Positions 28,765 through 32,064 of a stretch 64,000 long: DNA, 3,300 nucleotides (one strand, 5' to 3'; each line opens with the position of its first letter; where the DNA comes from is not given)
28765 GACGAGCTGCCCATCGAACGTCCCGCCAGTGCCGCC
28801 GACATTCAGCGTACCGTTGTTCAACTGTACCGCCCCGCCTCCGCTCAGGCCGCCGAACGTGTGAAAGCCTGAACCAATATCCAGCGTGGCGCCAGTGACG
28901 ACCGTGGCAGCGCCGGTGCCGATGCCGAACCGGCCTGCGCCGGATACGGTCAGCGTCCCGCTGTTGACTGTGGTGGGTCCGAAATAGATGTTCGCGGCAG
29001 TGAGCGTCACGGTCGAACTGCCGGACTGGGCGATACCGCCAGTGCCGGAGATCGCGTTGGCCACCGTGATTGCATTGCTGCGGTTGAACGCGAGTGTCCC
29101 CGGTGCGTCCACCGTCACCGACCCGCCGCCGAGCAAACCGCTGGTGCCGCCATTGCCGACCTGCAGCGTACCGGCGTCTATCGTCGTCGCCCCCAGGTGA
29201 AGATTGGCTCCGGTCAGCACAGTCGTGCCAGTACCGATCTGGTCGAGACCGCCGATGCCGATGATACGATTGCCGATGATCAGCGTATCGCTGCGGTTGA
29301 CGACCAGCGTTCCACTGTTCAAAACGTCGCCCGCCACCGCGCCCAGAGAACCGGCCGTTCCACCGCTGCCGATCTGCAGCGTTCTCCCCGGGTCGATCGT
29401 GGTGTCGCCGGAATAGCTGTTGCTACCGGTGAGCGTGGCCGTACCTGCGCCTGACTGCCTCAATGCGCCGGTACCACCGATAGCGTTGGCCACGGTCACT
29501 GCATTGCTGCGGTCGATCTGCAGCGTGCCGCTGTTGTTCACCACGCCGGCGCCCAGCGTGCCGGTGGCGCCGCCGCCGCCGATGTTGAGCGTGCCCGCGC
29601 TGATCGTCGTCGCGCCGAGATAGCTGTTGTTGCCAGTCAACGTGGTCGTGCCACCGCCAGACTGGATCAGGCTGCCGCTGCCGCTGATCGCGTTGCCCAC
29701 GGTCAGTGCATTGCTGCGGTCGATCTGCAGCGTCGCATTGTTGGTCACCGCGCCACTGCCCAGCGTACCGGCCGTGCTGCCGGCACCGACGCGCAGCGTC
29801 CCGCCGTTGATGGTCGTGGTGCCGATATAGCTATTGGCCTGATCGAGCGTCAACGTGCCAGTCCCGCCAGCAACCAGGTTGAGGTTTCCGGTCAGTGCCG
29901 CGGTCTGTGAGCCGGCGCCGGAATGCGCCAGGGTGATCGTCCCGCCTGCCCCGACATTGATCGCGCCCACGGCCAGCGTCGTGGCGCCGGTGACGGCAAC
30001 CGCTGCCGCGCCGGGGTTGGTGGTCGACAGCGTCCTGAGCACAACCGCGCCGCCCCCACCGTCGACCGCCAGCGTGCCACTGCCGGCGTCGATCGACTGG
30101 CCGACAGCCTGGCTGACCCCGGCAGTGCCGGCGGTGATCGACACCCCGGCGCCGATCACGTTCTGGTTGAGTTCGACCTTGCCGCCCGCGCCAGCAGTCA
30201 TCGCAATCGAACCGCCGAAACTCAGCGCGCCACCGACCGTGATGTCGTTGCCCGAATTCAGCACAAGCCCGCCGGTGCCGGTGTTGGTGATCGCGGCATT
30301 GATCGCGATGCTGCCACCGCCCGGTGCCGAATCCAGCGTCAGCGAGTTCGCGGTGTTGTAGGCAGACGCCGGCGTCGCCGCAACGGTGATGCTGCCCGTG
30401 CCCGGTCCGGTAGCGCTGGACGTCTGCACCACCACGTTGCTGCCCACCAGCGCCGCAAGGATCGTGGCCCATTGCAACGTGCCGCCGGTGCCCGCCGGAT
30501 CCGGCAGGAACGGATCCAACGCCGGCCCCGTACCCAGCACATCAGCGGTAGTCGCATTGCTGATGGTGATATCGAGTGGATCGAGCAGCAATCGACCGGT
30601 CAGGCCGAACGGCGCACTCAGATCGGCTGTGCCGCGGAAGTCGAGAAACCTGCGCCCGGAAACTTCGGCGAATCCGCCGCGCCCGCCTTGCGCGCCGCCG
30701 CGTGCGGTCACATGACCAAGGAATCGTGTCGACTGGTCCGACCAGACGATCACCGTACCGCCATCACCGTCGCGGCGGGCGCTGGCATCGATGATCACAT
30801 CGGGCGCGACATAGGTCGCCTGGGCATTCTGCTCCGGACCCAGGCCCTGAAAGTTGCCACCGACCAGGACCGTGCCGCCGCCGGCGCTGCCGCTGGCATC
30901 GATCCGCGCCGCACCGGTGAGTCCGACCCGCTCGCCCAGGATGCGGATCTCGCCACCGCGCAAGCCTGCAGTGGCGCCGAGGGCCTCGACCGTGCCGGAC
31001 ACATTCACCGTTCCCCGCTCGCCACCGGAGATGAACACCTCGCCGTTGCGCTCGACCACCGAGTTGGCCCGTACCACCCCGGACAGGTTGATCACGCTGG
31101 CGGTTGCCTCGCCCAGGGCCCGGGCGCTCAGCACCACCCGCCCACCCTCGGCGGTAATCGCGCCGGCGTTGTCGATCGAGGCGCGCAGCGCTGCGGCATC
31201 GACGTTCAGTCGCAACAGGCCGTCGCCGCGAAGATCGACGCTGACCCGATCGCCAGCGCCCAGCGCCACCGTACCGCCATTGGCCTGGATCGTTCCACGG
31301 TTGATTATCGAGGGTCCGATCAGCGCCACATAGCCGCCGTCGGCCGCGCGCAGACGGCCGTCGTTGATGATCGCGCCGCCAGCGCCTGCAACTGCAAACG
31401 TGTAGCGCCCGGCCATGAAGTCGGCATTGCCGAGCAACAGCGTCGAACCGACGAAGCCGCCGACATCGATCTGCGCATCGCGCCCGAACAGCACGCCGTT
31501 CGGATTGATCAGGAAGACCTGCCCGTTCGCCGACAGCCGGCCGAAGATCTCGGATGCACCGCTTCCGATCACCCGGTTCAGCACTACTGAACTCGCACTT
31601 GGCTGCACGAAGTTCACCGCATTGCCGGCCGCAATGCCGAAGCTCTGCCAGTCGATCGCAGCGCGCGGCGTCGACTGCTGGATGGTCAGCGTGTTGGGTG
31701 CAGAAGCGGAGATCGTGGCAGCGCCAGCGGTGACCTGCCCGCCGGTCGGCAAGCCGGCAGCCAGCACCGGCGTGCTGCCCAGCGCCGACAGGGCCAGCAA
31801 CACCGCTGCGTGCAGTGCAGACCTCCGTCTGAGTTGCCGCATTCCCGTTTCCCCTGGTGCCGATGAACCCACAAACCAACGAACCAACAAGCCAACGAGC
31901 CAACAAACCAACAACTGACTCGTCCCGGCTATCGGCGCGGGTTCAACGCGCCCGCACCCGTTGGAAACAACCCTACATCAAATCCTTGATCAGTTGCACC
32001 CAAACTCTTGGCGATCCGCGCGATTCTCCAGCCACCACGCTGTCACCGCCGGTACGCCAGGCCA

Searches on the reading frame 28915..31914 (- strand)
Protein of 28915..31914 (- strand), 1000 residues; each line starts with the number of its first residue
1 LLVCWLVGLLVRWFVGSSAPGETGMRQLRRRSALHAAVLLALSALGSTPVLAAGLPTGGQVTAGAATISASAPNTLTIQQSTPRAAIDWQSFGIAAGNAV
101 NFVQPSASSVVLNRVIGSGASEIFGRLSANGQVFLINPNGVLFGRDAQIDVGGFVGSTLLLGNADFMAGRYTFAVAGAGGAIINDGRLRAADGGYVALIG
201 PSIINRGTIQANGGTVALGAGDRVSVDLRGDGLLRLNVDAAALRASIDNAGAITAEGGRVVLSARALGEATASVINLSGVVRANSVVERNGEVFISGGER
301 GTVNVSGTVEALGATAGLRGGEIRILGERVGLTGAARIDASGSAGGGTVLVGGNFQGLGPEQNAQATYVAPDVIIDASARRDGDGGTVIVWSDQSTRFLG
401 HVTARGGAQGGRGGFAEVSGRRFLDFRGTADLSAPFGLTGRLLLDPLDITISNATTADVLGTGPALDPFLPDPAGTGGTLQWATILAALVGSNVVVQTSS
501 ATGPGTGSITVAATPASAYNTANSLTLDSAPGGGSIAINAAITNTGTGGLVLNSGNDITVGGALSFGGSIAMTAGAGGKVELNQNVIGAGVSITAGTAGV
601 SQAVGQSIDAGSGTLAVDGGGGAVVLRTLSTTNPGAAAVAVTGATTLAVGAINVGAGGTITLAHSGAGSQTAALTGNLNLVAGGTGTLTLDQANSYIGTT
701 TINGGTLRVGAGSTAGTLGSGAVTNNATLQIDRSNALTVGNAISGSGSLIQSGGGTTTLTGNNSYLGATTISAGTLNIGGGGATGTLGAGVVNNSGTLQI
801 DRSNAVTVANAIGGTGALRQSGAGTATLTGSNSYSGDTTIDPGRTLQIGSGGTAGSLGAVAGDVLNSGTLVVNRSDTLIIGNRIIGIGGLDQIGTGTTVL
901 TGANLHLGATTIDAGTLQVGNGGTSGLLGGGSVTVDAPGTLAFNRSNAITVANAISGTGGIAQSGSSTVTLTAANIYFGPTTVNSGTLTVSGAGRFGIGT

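Call 53: search_protein_families(library=pfam, proteins=[window:28915-31914:-], max_evalue=0.01)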
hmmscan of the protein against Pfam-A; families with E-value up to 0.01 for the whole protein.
window:28915-31914:- (1000 aa): 2 families
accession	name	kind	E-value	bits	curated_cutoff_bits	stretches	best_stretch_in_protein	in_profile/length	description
PF05860.19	TPS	-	4e-37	128.9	33.5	1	55-309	4-250/252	TPS secretion domain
PF12951.13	PATR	-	1.4e-25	89.4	27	5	749-778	1-30/30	Passenger-associated-transport-repeat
